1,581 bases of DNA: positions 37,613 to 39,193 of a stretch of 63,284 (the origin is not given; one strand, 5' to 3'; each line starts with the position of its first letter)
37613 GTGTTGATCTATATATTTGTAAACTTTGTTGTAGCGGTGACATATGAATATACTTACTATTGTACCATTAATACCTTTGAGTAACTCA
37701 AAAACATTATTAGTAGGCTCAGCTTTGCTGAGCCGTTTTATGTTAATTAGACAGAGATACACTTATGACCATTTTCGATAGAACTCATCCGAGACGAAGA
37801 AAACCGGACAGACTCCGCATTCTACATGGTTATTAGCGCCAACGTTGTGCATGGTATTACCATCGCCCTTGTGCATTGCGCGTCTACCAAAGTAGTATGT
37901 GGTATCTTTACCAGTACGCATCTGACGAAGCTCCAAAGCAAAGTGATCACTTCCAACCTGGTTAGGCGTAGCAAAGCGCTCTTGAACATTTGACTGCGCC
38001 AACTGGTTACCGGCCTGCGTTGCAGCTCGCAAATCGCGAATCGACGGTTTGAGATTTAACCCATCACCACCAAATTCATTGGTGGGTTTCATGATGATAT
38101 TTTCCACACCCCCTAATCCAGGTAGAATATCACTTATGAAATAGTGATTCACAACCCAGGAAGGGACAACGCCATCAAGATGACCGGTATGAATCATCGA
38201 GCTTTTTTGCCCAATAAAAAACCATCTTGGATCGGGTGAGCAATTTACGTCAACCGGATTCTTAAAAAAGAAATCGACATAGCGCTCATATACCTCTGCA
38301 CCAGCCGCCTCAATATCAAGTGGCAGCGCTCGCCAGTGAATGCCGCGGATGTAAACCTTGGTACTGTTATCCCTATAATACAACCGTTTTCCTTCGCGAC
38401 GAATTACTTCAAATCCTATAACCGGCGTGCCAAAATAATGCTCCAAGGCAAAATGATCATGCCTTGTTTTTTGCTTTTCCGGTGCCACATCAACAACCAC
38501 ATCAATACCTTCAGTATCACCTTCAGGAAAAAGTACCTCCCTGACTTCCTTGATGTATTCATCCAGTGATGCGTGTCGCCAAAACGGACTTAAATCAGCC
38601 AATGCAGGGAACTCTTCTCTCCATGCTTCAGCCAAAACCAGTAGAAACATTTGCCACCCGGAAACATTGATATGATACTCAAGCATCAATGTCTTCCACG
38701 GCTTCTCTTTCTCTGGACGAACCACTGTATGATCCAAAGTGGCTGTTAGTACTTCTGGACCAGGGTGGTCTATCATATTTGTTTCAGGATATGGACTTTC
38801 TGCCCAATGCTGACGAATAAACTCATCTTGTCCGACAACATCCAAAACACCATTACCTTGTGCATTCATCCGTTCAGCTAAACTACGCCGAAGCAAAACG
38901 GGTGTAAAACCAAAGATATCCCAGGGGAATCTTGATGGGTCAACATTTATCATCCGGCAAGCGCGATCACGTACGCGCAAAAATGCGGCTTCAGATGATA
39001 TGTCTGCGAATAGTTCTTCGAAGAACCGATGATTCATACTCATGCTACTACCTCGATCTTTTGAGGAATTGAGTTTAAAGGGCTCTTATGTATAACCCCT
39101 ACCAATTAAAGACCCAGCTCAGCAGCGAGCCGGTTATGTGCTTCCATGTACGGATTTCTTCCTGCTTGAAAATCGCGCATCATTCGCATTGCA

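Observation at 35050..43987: Same-strand cluster of three divergent GCS2 ligases, an ATP-grasp-like ligase, two paralogous M20 deacylases and an M32 carboxypeptidase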

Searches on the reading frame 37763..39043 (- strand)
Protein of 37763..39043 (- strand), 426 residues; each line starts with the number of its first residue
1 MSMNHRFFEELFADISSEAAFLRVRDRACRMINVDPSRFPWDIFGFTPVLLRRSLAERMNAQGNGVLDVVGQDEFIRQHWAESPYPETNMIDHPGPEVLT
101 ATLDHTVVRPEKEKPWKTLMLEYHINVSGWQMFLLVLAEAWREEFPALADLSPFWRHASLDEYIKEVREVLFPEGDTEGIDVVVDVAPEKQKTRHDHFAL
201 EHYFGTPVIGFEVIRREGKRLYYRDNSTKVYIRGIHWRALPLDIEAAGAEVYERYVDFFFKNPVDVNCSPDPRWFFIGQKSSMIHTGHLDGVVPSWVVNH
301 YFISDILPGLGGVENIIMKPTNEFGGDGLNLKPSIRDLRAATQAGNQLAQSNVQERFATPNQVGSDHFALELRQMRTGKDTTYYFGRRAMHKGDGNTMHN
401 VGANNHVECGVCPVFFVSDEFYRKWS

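Call 3: search_protein_families(library=pfam, proteins=[window:37763-39043:-], max_evalue=0.1)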
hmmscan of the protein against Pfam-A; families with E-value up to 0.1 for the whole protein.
window:37763-39043:- (426 aa): 0 families

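Call 8: search_protein_families(library=ncbifam, proteins=[window:37763-39043:-], max_evalue=0.1)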
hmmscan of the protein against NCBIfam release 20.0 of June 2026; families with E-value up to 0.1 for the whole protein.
window:37763-39043:- (426 aa): 0 families

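Call 9: find_encoding_contigs(protein=window:37763-39043:-, flank=10000, max_places=10)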
Protein window:37763-39043:- (426 aa): 1 contig read that carries it; 1 place shown.
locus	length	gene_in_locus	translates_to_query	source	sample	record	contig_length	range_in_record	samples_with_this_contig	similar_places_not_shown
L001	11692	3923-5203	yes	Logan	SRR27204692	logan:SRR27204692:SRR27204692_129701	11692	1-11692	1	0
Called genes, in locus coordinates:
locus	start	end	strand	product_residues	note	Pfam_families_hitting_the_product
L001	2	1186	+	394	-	?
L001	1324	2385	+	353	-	PF04389:Peptidase_M28 (faint), PF01546:Peptidase_M20, PF07687:M20_dimer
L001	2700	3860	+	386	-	PF04107:GCS2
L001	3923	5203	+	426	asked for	-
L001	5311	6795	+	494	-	PF02074:Peptidase_M32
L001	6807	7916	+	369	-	PF01546:Peptidase_M20, PF07687:M20_dimer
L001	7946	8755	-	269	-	PF00293:NUDIX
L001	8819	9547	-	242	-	PF02585:PIG-L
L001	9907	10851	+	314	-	PF19554:DUF6077 (faint)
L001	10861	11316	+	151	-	-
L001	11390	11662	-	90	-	PF12728:HTH_17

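Call 11: find_homologous_proteins(query=window:37763-39043:-, max_evalue=0.001)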
Query window:37763-39043:- (426 aa): 1 proteins with E <= 0.001 among 7380 candidates.
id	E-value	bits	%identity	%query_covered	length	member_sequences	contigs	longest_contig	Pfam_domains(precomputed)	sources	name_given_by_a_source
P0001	1.5e-298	1008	100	100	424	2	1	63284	-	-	-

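Call 12: find_related_loci(query=window:37763-39043:-, collection=genome_contigs, flank=10000)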
Query window:37763-39043:- (426 aa) in genome_contigs; peptide patterns used: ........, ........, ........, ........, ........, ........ (x = any residue, [..] = any of these).
60 stretches matched a pattern, but none encodes a relative of the query by tblastn (E <= 1e-3).

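Call 15: search_solved_structures(query=window:37763-39043:-, max_evalue=10, show_alignments=2)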
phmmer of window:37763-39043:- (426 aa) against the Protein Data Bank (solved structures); distinct sequences matched with E-value up to 10: 1.
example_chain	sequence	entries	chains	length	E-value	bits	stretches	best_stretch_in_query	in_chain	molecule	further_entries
9e3l_I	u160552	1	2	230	1.7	10.8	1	345-411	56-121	PERT-169 HC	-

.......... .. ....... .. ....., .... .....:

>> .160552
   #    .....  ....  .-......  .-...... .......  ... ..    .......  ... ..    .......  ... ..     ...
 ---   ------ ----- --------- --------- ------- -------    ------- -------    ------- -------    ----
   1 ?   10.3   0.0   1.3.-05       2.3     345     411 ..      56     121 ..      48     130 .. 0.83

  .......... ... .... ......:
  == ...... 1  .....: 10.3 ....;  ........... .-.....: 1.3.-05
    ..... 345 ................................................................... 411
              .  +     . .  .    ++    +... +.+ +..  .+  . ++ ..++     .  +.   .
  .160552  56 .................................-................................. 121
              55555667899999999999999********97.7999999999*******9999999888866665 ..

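Call 25: predict_structure(protein=window:37763-39043:-)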
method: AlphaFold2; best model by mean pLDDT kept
length: 426 residues; sequences in the alignment: 1
mean_pLDDT: 36.2   pTM: 0.29
mean pLDDT of the five models: 36.2, 30.8, 29.8, 28.7, 26.8
residues with pLDDT >= 90: 0; 70-90: 0; 50-70: 47; < 50: 379
segments of 3 or more residues with pLDDT < 50: 1-3, 32-35, 38-54, 61-133, 150-217, 219-426
pLDDT, mean of each block of 10 residues (from residue 1): 50 61 61 48 46 50 44 43 34 30 27 28 30 51 60 38 37 35 34 35 33 44 37 25 30 32 29 32 30 25 28 26 26 34 37 33 32 32 33 29 25 31 31
secondary structure, 60 per line:
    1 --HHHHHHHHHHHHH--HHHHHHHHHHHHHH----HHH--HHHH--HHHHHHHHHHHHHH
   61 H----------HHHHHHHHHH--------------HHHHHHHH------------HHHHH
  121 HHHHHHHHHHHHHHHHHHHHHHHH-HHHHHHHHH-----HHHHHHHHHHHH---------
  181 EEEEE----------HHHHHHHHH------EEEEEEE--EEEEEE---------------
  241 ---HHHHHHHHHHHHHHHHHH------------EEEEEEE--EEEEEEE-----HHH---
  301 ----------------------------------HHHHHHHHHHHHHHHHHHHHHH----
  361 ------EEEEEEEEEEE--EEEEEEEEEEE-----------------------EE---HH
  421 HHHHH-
elements in order: H3-15 H18-31 H41-44 H47-61 H72-81 H96-103 H116-144 H146-154 H160-171 E181-185 H196-204 E211-217 E220-225 H244-261 E274-280 E283-289 H335-356 E367-377 E380-390 H419-425

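Call 26: search_protein_representatives(protein=window:37763-39043:-)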
Query: 426 residues. Proteins with E-value up to 0.001 (for the whole library): 118; up to 1e-10: 19; up to 1e-30: 1. The best 118 are listed.
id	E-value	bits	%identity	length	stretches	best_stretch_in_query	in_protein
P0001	4.9e-299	1007.9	100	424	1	3-426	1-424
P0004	1.2e-16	77.2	27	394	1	48-361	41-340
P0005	8.5e-14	67.8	27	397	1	150-354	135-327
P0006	1.2e-13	67.4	23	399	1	35-413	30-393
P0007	1.3e-13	67.3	24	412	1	47-417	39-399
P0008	1.9e-13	66.7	28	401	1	126-398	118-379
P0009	4.3e-13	65.5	24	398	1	43-360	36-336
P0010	1.2e-12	64.0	31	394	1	131-354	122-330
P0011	1.2e-12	64.0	26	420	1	128-382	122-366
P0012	4.6e-12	62.1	28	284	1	138-358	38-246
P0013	5.5e-12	61.9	27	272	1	45-276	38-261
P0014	6.1e-12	61.7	27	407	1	8-342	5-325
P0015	7.2e-12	61.5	26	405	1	131-374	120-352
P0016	8.9e-12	61.2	27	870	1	47-355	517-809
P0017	1.3e-11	60.6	24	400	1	131-354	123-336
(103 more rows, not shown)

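Call 28: search_protein_families(library=pfam, alignment_id=A1, max_evalue=0.01)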
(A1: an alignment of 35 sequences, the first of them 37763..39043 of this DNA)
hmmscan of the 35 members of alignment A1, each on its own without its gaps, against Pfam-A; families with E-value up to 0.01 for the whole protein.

A. member 1, window:37763-39043:- (426 aa): 0 families

B. families by the number of members that match (of 35 scanned): 5 families
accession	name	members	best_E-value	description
PF03738.19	GSP_synth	4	0.00011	Glutathionylspermidine synthase preATP-grasp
PF14403.11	CP_ATPgrasp_2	3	0.00017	Circularly permuted ATP-grasp type 2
PF04174.18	CP_ATPgrasp_1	1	0.0035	A circularly permuted ATPgrasp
PF17342.7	DUF5372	1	0.0035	Family of unknown function (DUF5372)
PF03917.23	GSH_synth_ATP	1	0.0067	Eukaryotic glutathione synthase, ATP binding domain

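Call 29: search_solved_structures(query=A1, max_evalue=1, show_alignments=1)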
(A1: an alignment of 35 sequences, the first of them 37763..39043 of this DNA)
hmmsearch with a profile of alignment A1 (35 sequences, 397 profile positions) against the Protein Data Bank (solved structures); distinct sequences matched with E-value up to 1: 2.
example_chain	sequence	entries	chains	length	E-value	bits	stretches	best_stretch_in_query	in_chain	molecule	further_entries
7uk8_A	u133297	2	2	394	0.00037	22.6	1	246-319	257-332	Putative acid--amine ligase YgiC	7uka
3n6x_A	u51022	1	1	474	0.035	16.2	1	152-227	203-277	Putative glutathionylspermidine synthase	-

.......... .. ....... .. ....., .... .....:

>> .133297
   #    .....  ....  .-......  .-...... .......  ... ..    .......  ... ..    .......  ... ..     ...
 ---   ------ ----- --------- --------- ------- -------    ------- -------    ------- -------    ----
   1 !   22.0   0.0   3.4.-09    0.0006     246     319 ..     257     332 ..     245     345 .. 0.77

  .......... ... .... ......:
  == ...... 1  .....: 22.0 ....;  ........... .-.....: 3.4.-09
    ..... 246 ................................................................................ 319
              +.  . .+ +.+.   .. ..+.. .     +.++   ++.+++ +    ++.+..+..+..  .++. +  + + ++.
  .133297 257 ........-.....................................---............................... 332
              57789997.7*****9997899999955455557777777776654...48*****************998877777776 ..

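Call 35: find_related_loci(query=A2, collection=genome_contigs, flank=8000)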
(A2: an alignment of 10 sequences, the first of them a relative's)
Query A2 (400 aa) in genome_contigs; peptide patterns used: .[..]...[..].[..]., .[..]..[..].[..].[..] (x = any residue, [..] = any of these).
600 stretches matched a pattern (row limit reached: there are more); 594 encode a relative of the query (tblastn E <= 1e-3); the best 80 are kept; 80 distinct loci.
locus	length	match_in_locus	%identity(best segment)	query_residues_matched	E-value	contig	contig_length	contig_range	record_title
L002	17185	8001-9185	61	1-399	4e-165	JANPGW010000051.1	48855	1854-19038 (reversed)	MAG: Saprospiraceae bacterium isolate VAR_69_metabat_271 VAR_69_k141_3844798, whole genome shotgun sequence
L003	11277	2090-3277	60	1-399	8e-165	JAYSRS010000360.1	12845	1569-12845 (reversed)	MAG: Saprospiraceae bacterium isolate GFS_12016 GFS_12016_359, whole genome shotgun sequence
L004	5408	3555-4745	54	1-400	1e-151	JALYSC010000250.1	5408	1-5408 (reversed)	MAG: Bacteroidota bacterium isolate MDV bin105 SD1456_NODE_5335_length_5408_cov_0.891687, whole genome shotgun sequence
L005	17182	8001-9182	54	1-397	4e-147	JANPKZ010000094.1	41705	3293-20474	MAG: Saprospiraceae bacterium isolate VAR_61_metabat_152 VAR_61_k141_1569114, whole genome shotgun sequence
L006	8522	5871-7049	55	1-397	8e-147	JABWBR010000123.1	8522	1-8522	MAG: Saprospiraceae bacterium isolate MAG_35 scaffold_10198, whole genome shotgun sequence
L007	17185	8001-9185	54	1-397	2e-146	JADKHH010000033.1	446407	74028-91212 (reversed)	MAG: Candidatus Opimibacter skivensis isolate Skiv_18-Q3-R9-52_BAT3C.266 tig01148598-10-4458580, whole genome shotgun se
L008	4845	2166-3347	54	1-397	2e-147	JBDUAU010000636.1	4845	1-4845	MAG: Saprospiraceae bacterium isolate cluster4_bin.199 NODE_72780_length_4845_cov_4.580585, whole genome shotgun sequenc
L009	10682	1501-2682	53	1-397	2e-145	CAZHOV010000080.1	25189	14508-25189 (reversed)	MAG TPA_asm: uncultured Saprospiraceae bacterium isolate SRP141376_co5_439 genome assembly, contig: NODE_4651_length_251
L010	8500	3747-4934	53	1-397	7e-144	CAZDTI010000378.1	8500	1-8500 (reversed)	MAG TPA_asm: uncultured Saprospiraceae bacterium isolate SRP065251_co2_95 genome assembly, contig: NODE_7683_length_8500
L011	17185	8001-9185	52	1-397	7e-143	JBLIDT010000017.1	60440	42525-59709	MAG: Cryomorphaceae bacterium isolate 3300053698_121 Ga0535657_0000414, whole genome shotgun sequence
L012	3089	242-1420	53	1-397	2e-149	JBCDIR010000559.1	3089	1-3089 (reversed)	MAG: Bacteroidota bacterium isolate P01_H01_bin.184 k141_2372409_length_3089_cov_7.0000, whole genome shotgun sequence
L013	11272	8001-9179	53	1-397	7e-143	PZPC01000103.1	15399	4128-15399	MAG: Bacteroidetes bacterium isolate Spr20G08_bin78 NODE_2781_length_15399_cov_229.956, whole genome shotgun sequence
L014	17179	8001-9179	52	1-397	2e-141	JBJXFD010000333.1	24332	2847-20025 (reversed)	MAG: Saprospiraceae bacterium isolate F1F2.bin.554 k127_4517309, whole genome shotgun sequence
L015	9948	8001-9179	52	1-397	2e-141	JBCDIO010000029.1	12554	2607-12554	MAG: Bacteroidota bacterium isolate P01_H01_bin.181 k141_2877574_length_12554_cov_9.0045, whole genome shotgun sequence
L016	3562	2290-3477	53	1-397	7e-146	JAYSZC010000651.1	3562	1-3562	MAG: Lewinellaceae bacterium isolate GFS_13524 GFS_13524_650, whole genome shotgun sequence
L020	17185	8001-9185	53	1-396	1e-140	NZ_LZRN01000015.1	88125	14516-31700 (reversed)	Gelidibacter algens strain ACAM 536 contig00015, whole genome shotgun sequence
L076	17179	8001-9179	51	1-395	7e-133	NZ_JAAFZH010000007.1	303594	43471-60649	Spirosoma terrae strain KCTC 52035 7, whole genome shotgun sequence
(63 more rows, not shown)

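Call 41: search_protein_families(library=pfam, proteins=[L020:4963-5997:+, L020:6072-7166:+, L020:7177-7995:+, L020:8001-9200:+, L020:9428-10630:-, L076:2922-4112:+, L076:5936-7036:+, L076:7083-7919:+, L076:8001-9197:+, L076:9281-10156:-], max_evalue=0.01)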
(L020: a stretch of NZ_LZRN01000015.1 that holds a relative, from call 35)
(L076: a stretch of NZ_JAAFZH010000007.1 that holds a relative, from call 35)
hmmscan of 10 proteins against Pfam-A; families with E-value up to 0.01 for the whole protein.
L020:4963-5997:+ (344 aa): 1 family
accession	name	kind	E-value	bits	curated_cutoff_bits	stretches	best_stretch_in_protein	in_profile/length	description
PF18299.6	R2K_2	-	5.8e-05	23.5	26.2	1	164-254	20-102/147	ATP-grasp domain, R2K clade family 2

L020:6072-7166:+ (364 aa): 1 family
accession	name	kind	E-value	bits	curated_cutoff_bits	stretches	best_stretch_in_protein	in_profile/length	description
PF04107.18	GCS2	-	8.1e-64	216.2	21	1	5-284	1-291/291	Glutamate-cysteine ligase family 2(GCS2)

L020:7177-7995:+ (272 aa): 2 families
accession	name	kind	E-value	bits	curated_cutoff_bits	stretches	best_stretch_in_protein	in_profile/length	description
PF00117.34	GATase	-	4.8e-07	30.1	22.8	1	50-219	39-185/190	Glutamine amidotransferase class-I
PF04204.22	HTS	-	0.0068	15.9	27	1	74-164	117-202/298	Homoserine O-succinyltransferase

L020:8001-9200:+ (399 aa): 0 families

L020:9428-10630:- (400 aa): 3 families
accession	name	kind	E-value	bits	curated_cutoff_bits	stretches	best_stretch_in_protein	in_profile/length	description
PF13535.11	ATP-grasp_4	-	5.5e-08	33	27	1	150-289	4-156/160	ATP-grasp domain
PF02222.28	ATP-grasp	-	9.2e-06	25.9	27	1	121-285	3-162/179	ATP-grasp domain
PF07478.18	Dala_Dala_lig_C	-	0.0005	20.1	24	1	125-196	6-84/204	D-ala D-ala ligase C-terminus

L076:2922-4112:+ (396 aa): 4 families
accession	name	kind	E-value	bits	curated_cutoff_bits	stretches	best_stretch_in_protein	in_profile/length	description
PF03583.20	LIP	-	2.5e-18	66.9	23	1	135-389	24-275/286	Secretory lipase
PF00326.27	Peptidase_S9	-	3.3e-10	40.3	22.6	1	132-214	9-90/213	Prolyl oligopeptidase family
PF12146.15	Hydrolase_4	-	6.1e-08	32.7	27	1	133-373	27-232/239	Serine aminopeptidase, S33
PF12697.13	Abhydrolase_6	-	4.9e-05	24.5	26.3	1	131-375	20-206/217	Alpha/beta hydrolase family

L076:5936-7036:+ (366 aa): 1 family
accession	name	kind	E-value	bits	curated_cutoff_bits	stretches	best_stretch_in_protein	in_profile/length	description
PF04107.18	GCS2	-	5.1e-64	216.8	21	1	6-284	1-290/291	Glutamate-cysteine ligase family 2(GCS2)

L076:7083-7919:+ (278 aa): 2 families
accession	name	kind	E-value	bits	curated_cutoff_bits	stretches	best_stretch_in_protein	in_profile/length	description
PF00117.34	GATase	-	9.7e-07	29.1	22.8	1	52-210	39-174/190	Glutamine amidotransferase class-I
PF04204.22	HTS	-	2.5e-06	27.2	27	1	66-171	106-207/298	Homoserine O-succinyltransferase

L076:8001-9197:+ (398 aa): 0 families

L076:9281-10156:- (291 aa): 2 families
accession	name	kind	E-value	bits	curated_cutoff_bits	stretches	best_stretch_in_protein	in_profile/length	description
PF03466.25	LysR_substrate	-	1.7e-34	119.5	28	1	88-290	3-207/209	LysR substrate binding domain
PF00126.33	HTH_1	-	1.1e-22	80.1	26.6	1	3-62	1-60/60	Bacterial regulatory helix-turn-helix protein, lysR family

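Call 43: predict_structure(alignment_id=A1)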
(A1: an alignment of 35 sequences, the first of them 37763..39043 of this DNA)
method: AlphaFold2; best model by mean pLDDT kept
length: 426 residues; sequences in the alignment: 35
mean_pLDDT: 81.3   pTM: 0.84
mean pLDDT of the five models: 81.3, 79.8, 79.7, 77.8, 77.7
residues with pLDDT >= 90: 123; 70-90: 223; 50-70: 73; < 50: 7
segments of 3 or more residues with pLDDT < 50: 1-3
pLDDT, mean of each block of 10 residues (from residue 1): 60 84 95 91 87 90 86 85 68 68 79 67 73 94 92 92 92 81 91 89 94 91 95 89 82 76 82 81 74 77 77 82 71 89 86 65 61 87 83 55 66 91 74
secondary structure, 60 per line:
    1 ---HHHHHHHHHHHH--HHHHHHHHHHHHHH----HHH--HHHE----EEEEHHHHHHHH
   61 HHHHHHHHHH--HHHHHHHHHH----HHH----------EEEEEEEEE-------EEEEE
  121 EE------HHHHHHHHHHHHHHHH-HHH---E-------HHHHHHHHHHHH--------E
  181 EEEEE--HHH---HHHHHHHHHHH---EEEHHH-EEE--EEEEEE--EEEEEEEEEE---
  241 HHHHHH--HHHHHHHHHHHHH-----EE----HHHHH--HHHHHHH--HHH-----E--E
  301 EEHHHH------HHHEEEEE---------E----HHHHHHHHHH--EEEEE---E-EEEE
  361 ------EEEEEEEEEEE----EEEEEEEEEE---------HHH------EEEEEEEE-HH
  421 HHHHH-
elements in order: H4-15 H18-31 E49-52 H53-70 H73-82 E100-108 E116-122 H129-144 H160-171 E180-185 H194-204 E208-210 E215-217 E220-225 E228-237 H241-246 H249-261 H273-277 H280-286 E300-302 H303-306 E316-320 H335-344 E347-351 E357-360 E367-377 E382-391 E410-417 H419-425

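Call 46: fold_search(model_id=the predicted structure, library=pdb)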
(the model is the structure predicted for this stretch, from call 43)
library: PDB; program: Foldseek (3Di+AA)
matches with E <= 10: 263; with E <= 0.001: 37
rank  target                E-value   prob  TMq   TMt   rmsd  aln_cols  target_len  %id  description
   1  3n6x                  6.4e-14  1.00  0.59  0.57   7.1       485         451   14  Crystal structure of a Putative glutathionylspermidine synthase (Mfla_0391) from METHYLOBACILLUS FLAGELLATUS KT at 2.35  (released 2010-06-09)
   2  8fbz_A                4.2e-12  1.00  0.53  0.49   7.8       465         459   13  Crystal Structure of apo human Glutathione Synthetase Y270E (released 2024-05-08)
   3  8fbz_B                9.6e-12  1.00  0.55  0.52   8.1       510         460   12  Crystal Structure of apo human Glutathione Synthetase Y270E (released 2024-05-08)
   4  1m0w_A                1.0e-11  1.00  0.56  0.51   6.7       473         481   10  Yeast Glutathione Synthase Bound to gamma-glutamyl-cysteine, AMP-PNP and 2 Magnesium Ions (released 2002-12-11)
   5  2hgs                  1.5e-11  1.00  0.58  0.53   7.4       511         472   14  HUMAN GLUTATHIONE SYNTHETASE (released 1999-06-22)
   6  1m0w_B                1.9e-11  1.00  0.54  0.49   7.0       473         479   10  Yeast Glutathione Synthase Bound to gamma-glutamyl-cysteine, AMP-PNP and 2 Magnesium Ions (released 2002-12-11)
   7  5oes_E                4.4e-11  1.00  0.54  0.52   6.8       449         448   11  The structure of a glutathione synthetase (StGSS1) from Solanum tuberosum in ADP and y-EC bound closed conformation. (released 2018-04-25)
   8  1m0t_B                6.6e-11  1.00  0.41  0.39  12.1       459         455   11  Yeast Glutathione Synthase (released 2002-12-11)
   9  3kal_B                1.2e-10  1.00  0.55  0.51   7.7       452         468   11  Structure of homoglutathione synthetase from Glycine max in closed conformation with homoglutathione, ADP, a sulfate i (released 2009-12-22)
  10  1m0t_A                1.5e-10  1.00  0.43  0.41   9.5       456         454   11  Yeast Glutathione Synthase (released 2002-12-11)
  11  7uk8                  2.7e-10  1.00  0.53  0.58   5.9       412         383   13  Apo form of YgiC from Escherichia coli K-12 (released 2023-02-15)
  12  5oes_F                2.8e-10  1.00  0.53  0.51   7.0       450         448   11  The structure of a glutathione synthetase (StGSS1) from Solanum tuberosum in ADP and y-EC bound closed conformation. (released 2018-04-25)
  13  5oes_B                2.8e-10  1.00  0.53  0.51   7.1       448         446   11  The structure of a glutathione synthetase (StGSS1) from Solanum tuberosum in ADP and y-EC bound closed conformation. (released 2018-04-25)
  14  5oes_A                5.0e-10  1.00  0.53  0.51   7.0       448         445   11  The structure of a glutathione synthetase (StGSS1) from Solanum tuberosum in ADP and y-EC bound closed conformation. (released 2018-04-25)
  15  5oes_C                5.0e-10  1.00  0.52  0.50   7.2       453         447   10  The structure of a glutathione synthetase (StGSS1) from Solanum tuberosum in ADP and y-EC bound closed conformation. (released 2018-04-25)
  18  9cjn                  2.3e-09  1.00  0.61  0.55   6.1       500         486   13  Ligase Cp1B (released 2025-05-21)
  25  2io7_B                1.9e-08  1.00  0.52  0.40   6.7       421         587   11  E. coli Bifunctional glutathionylspermidine synthetase/amidase Incomplex with Mg2+ and AMPPNP (released 2006-12-12)
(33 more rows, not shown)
